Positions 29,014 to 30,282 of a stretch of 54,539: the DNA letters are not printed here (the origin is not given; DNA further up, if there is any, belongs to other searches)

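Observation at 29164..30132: Methenyl-H4MPT cyclohydrolase (Mch) homologue in a Firmicute with no methanopterin C1 context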

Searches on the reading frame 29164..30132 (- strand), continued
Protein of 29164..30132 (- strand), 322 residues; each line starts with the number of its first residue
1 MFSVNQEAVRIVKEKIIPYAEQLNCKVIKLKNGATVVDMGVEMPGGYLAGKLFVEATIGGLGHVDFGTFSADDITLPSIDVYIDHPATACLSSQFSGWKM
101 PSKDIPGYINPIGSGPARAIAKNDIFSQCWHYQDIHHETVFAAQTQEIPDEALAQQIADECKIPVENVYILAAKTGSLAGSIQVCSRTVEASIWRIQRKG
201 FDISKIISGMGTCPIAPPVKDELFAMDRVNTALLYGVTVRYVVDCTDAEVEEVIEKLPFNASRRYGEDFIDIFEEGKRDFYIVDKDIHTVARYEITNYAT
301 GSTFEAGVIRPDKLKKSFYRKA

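Call 64: find_encoding_contigs(protein=P0286, flank=10000, max_places=1)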
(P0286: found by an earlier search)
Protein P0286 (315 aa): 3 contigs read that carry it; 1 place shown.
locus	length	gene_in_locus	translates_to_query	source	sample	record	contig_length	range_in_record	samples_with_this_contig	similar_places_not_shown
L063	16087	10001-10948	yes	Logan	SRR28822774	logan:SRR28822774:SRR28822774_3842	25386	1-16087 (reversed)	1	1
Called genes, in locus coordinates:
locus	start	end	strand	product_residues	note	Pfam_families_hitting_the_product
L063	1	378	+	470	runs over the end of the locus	PF00890:FAD_binding_2 (weak), PF01134:GIDA (faint), PF01262:AlaDh_PNT_C (faint), PF07992:Pyr_redox_2, PF12831:FAD_oxidored, PF13738:Pyr_redox_3, PF00070:Pyr_redox, PF02852:Pyr_redox_dim, +1 more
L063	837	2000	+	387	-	PF00465:Fe-ADH, PF13685:Fe-ADH_2, PF25137:ADH_Fe_C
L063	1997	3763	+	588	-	PF02730:AFOR_N, PF01314:AFOR_C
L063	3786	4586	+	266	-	PF02361:CbiQ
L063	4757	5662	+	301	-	PF02463:SMC_N (weak), PF00005:ABC_tran, PF13304:AAA_21 (weak)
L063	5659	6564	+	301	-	PF00005:ABC_tran, PF13304:AAA_21 (faint)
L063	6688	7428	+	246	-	PF07155:ECF-ribofla_trS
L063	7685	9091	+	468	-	PF01979:Amidohydro_1, PF07969:Amidohydro_3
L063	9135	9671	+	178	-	PF01381:HTH_3, PF12844:HTH_19, PF13443:HTH_26 (weak), PF07883:Cupin_2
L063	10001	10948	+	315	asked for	PF02289:MCH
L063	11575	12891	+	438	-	PF00291:PALP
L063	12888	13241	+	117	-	PF02597:ThiS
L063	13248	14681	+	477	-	PF22039:HUTI_composite_bact, PF01979:Amidohydro_1, PF07969:Amidohydro_3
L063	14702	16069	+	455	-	PF00364:Biotin_lipoyl, PF02817:E3_binding, PF00198:2-oxoacid_dh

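Call 66: search_protein_families(library=ncbifam, proteins=[L012:10982-12358:+, L001:10979-12349:+, L059:84-1397:+, L059:8650-9972:+, L059:12383-13744:-, L061:150-1511:-, L061:4798-6120:-, L063:7685-9091:+, L060:6190-7593:-, L003:11026-12252:+], max_evalue=1e-40)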
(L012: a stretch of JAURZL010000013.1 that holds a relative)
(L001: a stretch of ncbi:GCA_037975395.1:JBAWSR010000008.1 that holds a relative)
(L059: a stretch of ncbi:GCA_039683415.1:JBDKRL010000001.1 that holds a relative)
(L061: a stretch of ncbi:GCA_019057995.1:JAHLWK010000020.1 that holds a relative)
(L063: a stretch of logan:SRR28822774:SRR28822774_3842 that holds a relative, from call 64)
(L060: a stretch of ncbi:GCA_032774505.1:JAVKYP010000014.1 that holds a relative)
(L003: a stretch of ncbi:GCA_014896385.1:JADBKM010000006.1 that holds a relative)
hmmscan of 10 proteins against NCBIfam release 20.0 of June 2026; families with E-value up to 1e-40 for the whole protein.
L012:10982-12358:+ (458 aa): 15 families
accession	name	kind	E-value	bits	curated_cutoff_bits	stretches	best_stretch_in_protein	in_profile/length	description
NF004701.0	PRK06038.1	equivalog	8.8e-93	311.3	609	1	4-451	2-427/432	N-ethylammeline chlorohydrolase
NF006549.0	PRK09045.1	equivalog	5.8e-92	308.6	540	1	2-448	4-437/444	TRZ/ATZ family hydrolase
NF005557.0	PRK07228.1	equivalog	1.3e-86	291.1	522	1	8-454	3-441/445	5'-deoxyadenosine deaminase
NF006252.0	PRK08393.1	equivalog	5.7e-80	269.4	617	1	29-447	22-420/424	N-ethylammeline chlorohydrolase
NF006055.0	PRK08203.1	equivalog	3.4e-77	259.9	532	1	6-453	5-453/455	8-oxoguanine deaminase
NF009059.0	PRK12393.1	equivalog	1.2e-62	212.2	543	1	8-451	7-456/460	amidohydrolase family protein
NF005540.0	PRK07203.1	equivalog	5.6e-62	209.8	444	1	8-452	2-440/444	putative aminohydrolase SsnA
TIGR03314.1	Se_ssnA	subfamily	5.7e-62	210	455.5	1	8-452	1-439/441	putative selenium metabolism protein SsnA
NF006056.0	PRK08204.1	subfamily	4.1e-61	207.1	391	1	8-455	5-445/449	hypothetical protein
NF004995.0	PRK06380.1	subfamily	3.5e-58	197.6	567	1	8-439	3-412/418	metal-dependent hydrolase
NF012037.0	PRK15493.1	equivalog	9.6e-47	159.7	779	1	12-445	7-428/435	bifunctional S-methyl-5'-thioadenosine deaminase/S-adenosylhomocysteine deaminase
NF005211.0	PRK06687.1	equivalog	9e-46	156.5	703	1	30-434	24-417/419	TRZ/ATZ family protein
TIGR02967.1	guan_deamin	equivalog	1.1e-44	153.1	375.4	1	27-422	6-401/401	guanine deaminase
NF006681.0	PRK09229.1-2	equivalog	1.5e-43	149.2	362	1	25-440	19-439/451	formimidoylglutamate deiminase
NF006679.0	PRK09228.1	subfamily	5.5e-42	144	351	1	24-396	28-392/433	guanine deaminase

L001:10979-12349:+ (456 aa): 15 families
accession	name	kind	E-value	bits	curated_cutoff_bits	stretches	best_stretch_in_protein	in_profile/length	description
NF006549.0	PRK09045.1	equivalog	2.7e-94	316.3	540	1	2-444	5-434/444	TRZ/ATZ family hydrolase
NF004701.0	PRK06038.1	equivalog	4.9e-91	305.6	609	1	5-453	4-430/432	N-ethylammeline chlorohydrolase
NF005557.0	PRK07228.1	equivalog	9.1e-90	301.5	522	1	7-452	3-440/445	5'-deoxyadenosine deaminase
NF006252.0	PRK08393.1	equivalog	1.1e-78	265.1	617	1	27-443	21-417/424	N-ethylammeline chlorohydrolase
NF006055.0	PRK08203.1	equivalog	1.4e-78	264.4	532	1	7-451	7-452/455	8-oxoguanine deaminase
NF009059.0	PRK12393.1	equivalog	6e-64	216.4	543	1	25-448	27-454/460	amidohydrolase family protein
NF006056.0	PRK08204.1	subfamily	2.1e-62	211.4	391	1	7-450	5-441/449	hypothetical protein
NF005540.0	PRK07203.1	equivalog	7.7e-61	206.1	444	1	8-452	3-441/444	putative aminohydrolase SsnA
NF004995.0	PRK06380.1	subfamily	8.8e-61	206.1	567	1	7-442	3-416/418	metal-dependent hydrolase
TIGR03314.1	Se_ssnA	subfamily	3.1e-59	201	455.5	1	8-452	2-440/441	putative selenium metabolism protein SsnA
NF012037.0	PRK15493.1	equivalog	5.8e-55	186.8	779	1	10-443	6-427/435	bifunctional S-methyl-5'-thioadenosine deaminase/S-adenosylhomocysteine deaminase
NF005211.0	PRK06687.1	equivalog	2.4e-54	184.7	703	1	21-430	16-414/419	TRZ/ATZ family protein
TIGR02967.1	guan_deamin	equivalog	1.3e-45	156.1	375.4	1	24-421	4-401/401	guanine deaminase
NF006681.0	PRK09229.1-2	equivalog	1e-43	149.8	362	1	21-435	16-435/451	formimidoylglutamate deiminase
NF006679.0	PRK09228.1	subfamily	1.3e-43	149.4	351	1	15-426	20-431/433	guanine deaminase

L059:84-1397:+ (437 aa): 10 families
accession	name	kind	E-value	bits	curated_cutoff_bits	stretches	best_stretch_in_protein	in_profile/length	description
NF004701.0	PRK06038.1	equivalog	2.7e-71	240.5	609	1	6-422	8-415/432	N-ethylammeline chlorohydrolase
NF005540.0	PRK07203.1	equivalog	4.7e-71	239.7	444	1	18-435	19-440/444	putative aminohydrolase SsnA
TIGR03314.1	Se_ssnA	subfamily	5.7e-64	216.6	455.5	1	19-434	19-438/441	putative selenium metabolism protein SsnA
NF006549.0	PRK09045.1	equivalog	1.2e-60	205.4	540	1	18-425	27-431/444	TRZ/ATZ family hydrolase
NF006252.0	PRK08393.1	equivalog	1.6e-59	202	617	1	5-421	4-411/424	N-ethylammeline chlorohydrolase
NF004995.0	PRK06380.1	subfamily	1.6e-59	202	567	1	23-422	24-412/418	metal-dependent hydrolase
NF006055.0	PRK08203.1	equivalog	8.7e-58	195.9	532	1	20-430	26-447/455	8-oxoguanine deaminase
NF005557.0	PRK07228.1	equivalog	1.3e-57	195.5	522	1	18-427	19-431/445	5'-deoxyadenosine deaminase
NF012037.0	PRK15493.1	equivalog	3e-46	158.1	779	1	44-417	46-417/435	bifunctional S-methyl-5'-thioadenosine deaminase/S-adenosylhomocysteine deaminase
NF009059.0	PRK12393.1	equivalog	1.9e-43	148.9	543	0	195-425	214-447/460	amidohydrolase family protein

L059:8650-9972:+ (440 aa): 12 families
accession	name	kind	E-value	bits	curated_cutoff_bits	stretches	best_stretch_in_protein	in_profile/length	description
NF006252.0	PRK08393.1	equivalog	2e-80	270.9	617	1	14-429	14-421/424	N-ethylammeline chlorohydrolase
NF004701.0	PRK06038.1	equivalog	1.4e-79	267.9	609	1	3-422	7-417/432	N-ethylammeline chlorohydrolase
NF006549.0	PRK09045.1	equivalog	7.8e-79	265.3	540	1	11-423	20-431/444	TRZ/ATZ family hydrolase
NF005557.0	PRK07228.1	equivalog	9.6e-78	261.9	522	1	3-435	4-441/445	5'-deoxyadenosine deaminase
NF004995.0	PRK06380.1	subfamily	1.5e-63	215.2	567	1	9-421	9-413/418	metal-dependent hydrolase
NF006055.0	PRK08203.1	equivalog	4.6e-63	213.3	532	1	184-432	205-451/455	8-oxoguanine deaminase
NF009059.0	PRK12393.1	equivalog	9.1e-58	196.1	543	1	183-434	207-458/460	amidohydrolase family protein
NF012037.0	PRK15493.1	equivalog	2.2e-57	194.8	779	1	16-420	18-422/435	bifunctional S-methyl-5'-thioadenosine deaminase/S-adenosylhomocysteine deaminase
NF005211.0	PRK06687.1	equivalog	2.7e-52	178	703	1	18-413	19-415/419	TRZ/ATZ family protein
NF006681.0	PRK09229.1-2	equivalog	6.9e-45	153.6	362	0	193-414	212-432/451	formimidoylglutamate deiminase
NF006056.0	PRK08204.1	subfamily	1e-43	149.8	391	1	16-435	20-444/449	hypothetical protein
NF004801.0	PRK06151.1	subfamily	1.1e-41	143.2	416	0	183-423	209-454/491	chlorohydrolase family protein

L059:12383-13744:- (453 aa): 17 families
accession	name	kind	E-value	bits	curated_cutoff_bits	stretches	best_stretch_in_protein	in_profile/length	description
TIGR02033.1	D-hydantoinase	equivalog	8.4e-115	384.3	393.25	1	8-451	3-453/454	dihydropyrimidinase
NF009941.0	PRK13404.1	subfamily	8e-101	338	647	1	6-450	6-459/478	dihydropyrimidinase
TIGR03178.1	allantoinase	equivalog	1.5e-80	271.2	357.85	1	7-450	3-439/441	allantoinase AllB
NF004839.0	PRK06189.1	equivalog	1.8e-78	264.2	631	1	6-449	5-444/451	allantoinase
NF058538.1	ergo_util_ErtD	equivalog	2.6e-69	234.2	600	1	10-448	7-440/446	hydantoin-5-propionate amidohydrolase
TIGR00857.1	pyrC_multi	subfamily_domain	9.3e-68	229.1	279.05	1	22-437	6-410/412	dihydroorotase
NF058539.1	ergo_uti2_ErtD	equivalog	4.8e-63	213.6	650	1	8-437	6-431/449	hydantoin-5-propionate amidohydrolase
NF002668.0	PRK02382.1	equivalog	6.5e-62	209.6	452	1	16-435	9-410/436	dihydroorotase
NF006559.0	PRK09060.1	equivalog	9.6e-61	205.4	482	1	5-448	6-434/444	dihydroorotase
NF005751.0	PRK07575.1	equivalog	4.1e-58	196.9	529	1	4-440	3-424/440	dihydroorotase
NF005960.0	PRK08044.1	equivalog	1.7e-55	188.5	688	1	7-436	6-433/453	allantoinase AllB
NF006836.0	PRK09357.1-1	equivalog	1.9e-52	178.4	538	1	17-441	12-429/432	dihydroorotase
NF006688.0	PRK09236.1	equivalog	2e-49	168.6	535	1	17-450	15-440/444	dihydroorotase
NF006837.0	PRK09357.1-2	equivalog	2.3e-45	155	575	1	19-421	16-407/428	dihydroorotase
NF003271.0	PRK04250.1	equivalog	1.1e-44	152.7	405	1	19-450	16-402/407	dihydroorotase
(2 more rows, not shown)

L061:150-1511:- (453 aa): 20 families
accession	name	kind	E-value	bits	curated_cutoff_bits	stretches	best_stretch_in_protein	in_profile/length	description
TIGR02033.1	D-hydantoinase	equivalog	1.6e-164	548.1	393.25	1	5-451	3-454/454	dihydropyrimidinase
NF009941.0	PRK13404.1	subfamily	4.9e-155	516.8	647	1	2-452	5-462/478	dihydropyrimidinase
NF004839.0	PRK06189.1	equivalog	1.5e-82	277.6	631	1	2-452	4-448/451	allantoinase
NF058539.1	ergo_uti2_ErtD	equivalog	3.8e-80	270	650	1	5-451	5-447/449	hydantoin-5-propionate amidohydrolase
TIGR03178.1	allantoinase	equivalog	1.6e-79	267.8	357.85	1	2-450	1-440/441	allantoinase AllB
NF002668.0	PRK02382.1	equivalog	3.1e-76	256.9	452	1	10-451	13-428/436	dihydroorotase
NF006559.0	PRK09060.1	equivalog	7.7e-74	248.6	482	1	2-443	6-431/444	dihydroorotase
TIGR00857.1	pyrC_multi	subfamily_domain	5.9e-71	239.6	279.05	1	15-436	2-411/412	dihydroorotase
NF058538.1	ergo_util_ErtD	equivalog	1.1e-67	228.9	600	1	5-450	4-445/446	hydantoin-5-propionate amidohydrolase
NF005960.0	PRK08044.1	equivalog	1e-63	215.6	688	1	2-451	4-450/453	allantoinase AllB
NF005751.0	PRK07575.1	equivalog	1.4e-62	211.6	529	1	3-449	5-434/440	dihydroorotase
NF003271.0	PRK04250.1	equivalog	1.5e-61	208.2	405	1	5-445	5-399/407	dihydroorotase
NF006837.0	PRK09357.1-2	equivalog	2.6e-58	197.6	575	1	2-438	2-426/428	dihydroorotase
NF002284.0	PRK01211.1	subfamily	1.2e-52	179.2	462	1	6-451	3-405/409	dihydroorotase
NF006688.0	PRK09236.1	equivalog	8.9e-51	173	535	1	3-448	4-439/444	dihydroorotase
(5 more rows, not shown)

L061:4798-6120:- (440 aa): 11 families
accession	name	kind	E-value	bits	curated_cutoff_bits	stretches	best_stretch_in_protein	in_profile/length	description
NF005540.0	PRK07203.1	equivalog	1.7e-92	310.4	444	1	18-440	16-441/444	putative aminohydrolase SsnA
NF004701.0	PRK06038.1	equivalog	3.3e-89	299.6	609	1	4-438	5-427/432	N-ethylammeline chlorohydrolase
TIGR03314.1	Se_ssnA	subfamily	1.4e-86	291.1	455.5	1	19-440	15-440/441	putative selenium metabolism protein SsnA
NF006252.0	PRK08393.1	equivalog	6.5e-77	259.3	617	1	4-436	2-422/424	N-ethylammeline chlorohydrolase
NF004995.0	PRK06380.1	subfamily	2.3e-69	234.4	567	1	16-429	15-415/418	metal-dependent hydrolase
NF006549.0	PRK09045.1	equivalog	2.7e-68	230.6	540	1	5-436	10-438/444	TRZ/ATZ family hydrolase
NF005557.0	PRK07228.1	equivalog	2.2e-66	224.4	522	1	7-437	5-437/445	5'-deoxyadenosine deaminase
NF006055.0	PRK08203.1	equivalog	6.8e-64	216.1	532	1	19-438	22-451/455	8-oxoguanine deaminase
NF012037.0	PRK15493.1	equivalog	4.4e-62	210.3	779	1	12-431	11-427/435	bifunctional S-methyl-5'-thioadenosine deaminase/S-adenosylhomocysteine deaminase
NF005211.0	PRK06687.1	equivalog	1.1e-48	166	703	1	15-422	13-418/419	TRZ/ATZ family protein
NF009059.0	PRK12393.1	equivalog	4.5e-47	160.8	543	1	22-437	27-455/460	amidohydrolase family protein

L063:7685-9091:+ (468 aa): 14 families
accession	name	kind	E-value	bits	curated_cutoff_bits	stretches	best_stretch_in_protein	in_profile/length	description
NF004701.0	PRK06038.1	equivalog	4e-108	361.9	609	1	58-459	43-430/432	N-ethylammeline chlorohydrolase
NF005557.0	PRK07228.1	equivalog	1.7e-100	336.9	522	1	2-459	2-441/445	5'-deoxyadenosine deaminase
NF006252.0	PRK08393.1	equivalog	4.4e-100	335.7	617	1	1-451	1-419/424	N-ethylammeline chlorohydrolase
NF006549.0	PRK09045.1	equivalog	1.8e-89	300.4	540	1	8-450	14-434/444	TRZ/ATZ family hydrolase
NF004995.0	PRK06380.1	subfamily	2.8e-79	267.1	567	1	1-443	1-411/418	metal-dependent hydrolase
NF006055.0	PRK08203.1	equivalog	1.5e-70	238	532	1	3-456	6-451/455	8-oxoguanine deaminase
NF012037.0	PRK15493.1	equivalog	4.3e-62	210.3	779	1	58-448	45-426/435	bifunctional S-methyl-5'-thioadenosine deaminase/S-adenosylhomocysteine deaminase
NF005211.0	PRK06687.1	equivalog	2.9e-58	197.6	703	1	59-437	45-415/419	TRZ/ATZ family protein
NF009059.0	PRK12393.1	equivalog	1.7e-56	191.9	543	1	188-457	188-457/460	amidohydrolase family protein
NF006056.0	PRK08204.1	subfamily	7.4e-55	186.5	391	1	3-460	5-445/449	hypothetical protein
NF005540.0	PRK07203.1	equivalog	2.1e-54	184.9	444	1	3-455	2-438/444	putative aminohydrolase SsnA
TIGR03314.1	Se_ssnA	subfamily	1e-50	172.9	455.5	1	4-454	2-436/441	putative selenium metabolism protein SsnA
NF004801.0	PRK06151.1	subfamily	5.3e-45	154.2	416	1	188-451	191-458/491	chlorohydrolase family protein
NF006681.0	PRK09229.1-2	equivalog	5.3e-43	147.4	362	1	65-450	47-445/451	formimidoylglutamate deiminase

L060:6190-7593:- (467 aa): 16 families
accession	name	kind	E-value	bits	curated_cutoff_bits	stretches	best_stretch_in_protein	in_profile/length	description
NF006055.0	PRK08203.1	equivalog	2.9e-97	326.1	532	1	4-448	5-453/455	8-oxoguanine deaminase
NF005557.0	PRK07228.1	equivalog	4.9e-95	318.8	522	1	6-449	3-441/445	5'-deoxyadenosine deaminase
NF004701.0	PRK06038.1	equivalog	8.4e-94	314.7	609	1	2-448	2-429/432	N-ethylammeline chlorohydrolase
NF006549.0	PRK09045.1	equivalog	4.4e-90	302.4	540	1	2-443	6-437/444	TRZ/ATZ family hydrolase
NF006252.0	PRK08393.1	equivalog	1.3e-78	264.9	617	1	6-445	3-423/424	N-ethylammeline chlorohydrolase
NF009059.0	PRK12393.1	equivalog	3.4e-75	253.5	543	1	4-447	5-457/460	amidohydrolase family protein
NF004995.0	PRK06380.1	subfamily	2.3e-73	247.6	567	1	6-431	3-409/418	metal-dependent hydrolase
NF006056.0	PRK08204.1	subfamily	7.5e-67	226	391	1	5-449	4-444/449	hypothetical protein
NF005211.0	PRK06687.1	equivalog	1.5e-62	211.7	703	1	9-425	5-413/419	TRZ/ATZ family protein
NF012037.0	PRK15493.1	equivalog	9.1e-56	189.5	779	1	9-436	6-424/435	bifunctional S-methyl-5'-thioadenosine deaminase/S-adenosylhomocysteine deaminase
NF005540.0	PRK07203.1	equivalog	1.4e-53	182.1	444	1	6-446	2-439/444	putative aminohydrolase SsnA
TIGR03314.1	Se_ssnA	subfamily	1.6e-52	178.8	455.5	1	6-445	1-437/441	putative selenium metabolism protein SsnA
NF006681.0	PRK09229.1-2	equivalog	4.8e-47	160.7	362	1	20-433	16-437/451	formimidoylglutamate deiminase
NF006679.0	PRK09228.1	subfamily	6.3e-47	160.3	351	1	16-396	22-394/433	guanine deaminase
TIGR02967.1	guan_deamin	equivalog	9.8e-47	159.8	375.4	1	22-391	3-367/401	guanine deaminase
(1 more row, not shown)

L003:11026-12252:+ (408 aa): 5 families
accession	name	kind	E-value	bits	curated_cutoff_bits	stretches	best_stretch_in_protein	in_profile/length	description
NF005748.0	PRK07572.1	subfamily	6.2e-94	315.5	438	1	1-403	1-406/426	cytosine deaminase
NF005759.0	PRK07583.1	equivalog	5.5e-79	265.9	403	1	17-399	40-423/438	cytosine deaminase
NF004636.0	PRK05985.1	subfamily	5.9e-79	265.7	408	1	3-405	4-396/398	amidohydrolase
NF006685.0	PRK09230.1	subfamily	5.9e-69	232.5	483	1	4-399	6-406/426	cytosine deaminase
NF005312.0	PRK06846.1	subfamily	3.8e-46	157.8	447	1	19-400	34-408/412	amidohydrolase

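Call 78: predict_structure(alignment_id=A1)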
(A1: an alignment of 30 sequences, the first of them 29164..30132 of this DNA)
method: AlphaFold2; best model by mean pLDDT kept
length: 322 residues; sequences in the alignment: 30
mean_pLDDT: 90.4   pTM: 0.90
mean pLDDT of the five models: 90.4, 89.6, 88.4, 86.8, 86.5
residues with pLDDT >= 90: 228; 70-90: 79; 50-70: 15; < 50: 0
segments of 3 or more residues with pLDDT < 50: none
pLDDT, mean of each block of 10 residues (from residue 1): 86 98 98 98 95 94 94 94 89 80 87 90 74 79 95 96 96 95 80 88 94 93 94 93 97 86 83 91 77 95 95 92 59
secondary structure, 60 per line:
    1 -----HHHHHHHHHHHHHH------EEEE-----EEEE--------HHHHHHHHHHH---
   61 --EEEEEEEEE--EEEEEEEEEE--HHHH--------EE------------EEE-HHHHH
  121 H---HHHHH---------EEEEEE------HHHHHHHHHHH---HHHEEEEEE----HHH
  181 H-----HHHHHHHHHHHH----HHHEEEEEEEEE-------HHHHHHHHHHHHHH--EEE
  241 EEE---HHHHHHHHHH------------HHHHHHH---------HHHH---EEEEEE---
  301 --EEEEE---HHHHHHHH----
elements in order: H6-19 E26-29 E35-38 H47-57 E63-71 E74-83 H86-89 E112-114 H116-121 H125-129 E139-144 H151-161 E168-173 H178-181 H187-198 E206-214 H222-235 E238-243 H247-256 H269-275 H285-288 E292-297 E303-307 H311-318
